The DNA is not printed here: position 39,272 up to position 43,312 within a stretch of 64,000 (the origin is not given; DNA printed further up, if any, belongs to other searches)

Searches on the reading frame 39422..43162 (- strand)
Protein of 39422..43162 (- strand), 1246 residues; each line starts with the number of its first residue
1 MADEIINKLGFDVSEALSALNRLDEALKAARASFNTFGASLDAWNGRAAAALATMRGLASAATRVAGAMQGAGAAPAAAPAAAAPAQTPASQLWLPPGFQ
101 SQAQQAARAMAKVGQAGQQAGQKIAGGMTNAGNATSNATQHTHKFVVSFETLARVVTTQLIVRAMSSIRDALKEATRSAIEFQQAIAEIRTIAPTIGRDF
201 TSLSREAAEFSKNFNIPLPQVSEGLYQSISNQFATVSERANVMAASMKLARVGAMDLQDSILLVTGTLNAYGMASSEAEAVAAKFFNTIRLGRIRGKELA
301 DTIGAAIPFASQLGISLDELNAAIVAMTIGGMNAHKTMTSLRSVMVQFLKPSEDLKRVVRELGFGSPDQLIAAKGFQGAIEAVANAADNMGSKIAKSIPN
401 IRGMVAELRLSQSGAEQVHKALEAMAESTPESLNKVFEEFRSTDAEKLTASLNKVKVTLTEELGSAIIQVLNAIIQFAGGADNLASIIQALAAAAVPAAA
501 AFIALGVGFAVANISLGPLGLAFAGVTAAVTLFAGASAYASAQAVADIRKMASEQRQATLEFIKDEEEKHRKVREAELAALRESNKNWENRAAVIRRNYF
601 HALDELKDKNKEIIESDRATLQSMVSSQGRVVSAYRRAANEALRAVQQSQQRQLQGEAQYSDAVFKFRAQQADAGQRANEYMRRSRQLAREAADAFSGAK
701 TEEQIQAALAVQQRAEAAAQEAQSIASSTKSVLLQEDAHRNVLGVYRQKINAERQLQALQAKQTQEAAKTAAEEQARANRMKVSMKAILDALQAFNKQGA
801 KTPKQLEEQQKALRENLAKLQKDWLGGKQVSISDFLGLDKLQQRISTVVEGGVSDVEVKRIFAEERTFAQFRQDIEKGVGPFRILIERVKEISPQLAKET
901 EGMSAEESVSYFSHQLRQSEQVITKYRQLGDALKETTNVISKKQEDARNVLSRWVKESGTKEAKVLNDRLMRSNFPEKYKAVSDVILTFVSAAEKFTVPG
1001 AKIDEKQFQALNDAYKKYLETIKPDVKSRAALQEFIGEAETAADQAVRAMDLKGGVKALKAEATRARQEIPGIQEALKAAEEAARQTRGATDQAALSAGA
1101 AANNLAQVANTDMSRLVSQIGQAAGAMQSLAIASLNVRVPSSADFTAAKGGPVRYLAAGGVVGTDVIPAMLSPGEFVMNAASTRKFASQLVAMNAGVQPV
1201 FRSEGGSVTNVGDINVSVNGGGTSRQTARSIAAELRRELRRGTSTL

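Call 10: search_protein_families(library=phrogs, proteins=[window:39422-43162:-], max_evalue=0.00001)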
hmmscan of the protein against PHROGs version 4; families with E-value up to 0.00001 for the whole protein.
window:39422-43162:- (1246 aa): 12 families
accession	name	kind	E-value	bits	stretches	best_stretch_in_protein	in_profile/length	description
phrog_991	-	tail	1.5e-30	106.7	1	107-534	240-664/1966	tail length tape measure protein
phrog_1533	-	tail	9.5e-26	90.7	1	102-484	170-566/1688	tail length tape measure protein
phrog_1272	-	tail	6.9e-22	78.1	1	101-538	189-626/1606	tail length tape measure protein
phrog_23013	-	tail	7.7e-22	77.8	1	84-527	42-484/1379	tail length tape measure protein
phrog_9696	-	tail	1.1e-15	57.5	1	102-389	13-290/1415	tail length tape measure protein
phrog_4704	-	tail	2.3e-15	57.3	1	101-500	142-544/625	tail length tape measure protein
phrog_14441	-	tail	5.2e-13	50.3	1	168-340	67-238/241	tail length tape measure protein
phrog_5493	-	tail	5.9e-12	45.7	1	249-415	139-309/1102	tail length tape measure protein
phrog_58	-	tail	5.2e-11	42.6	1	23-530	188-640/1544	tail length tape measure protein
phrog_167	-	tail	1.8e-09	36.9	1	19-509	139-598/1555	tail length tape measure protein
phrog_36688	-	tail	5.4e-09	35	1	114-421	11-307/1600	tail length tape measure protein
phrog_5218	-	unknown function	1.4e-08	34.4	1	102-820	160-957/1599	-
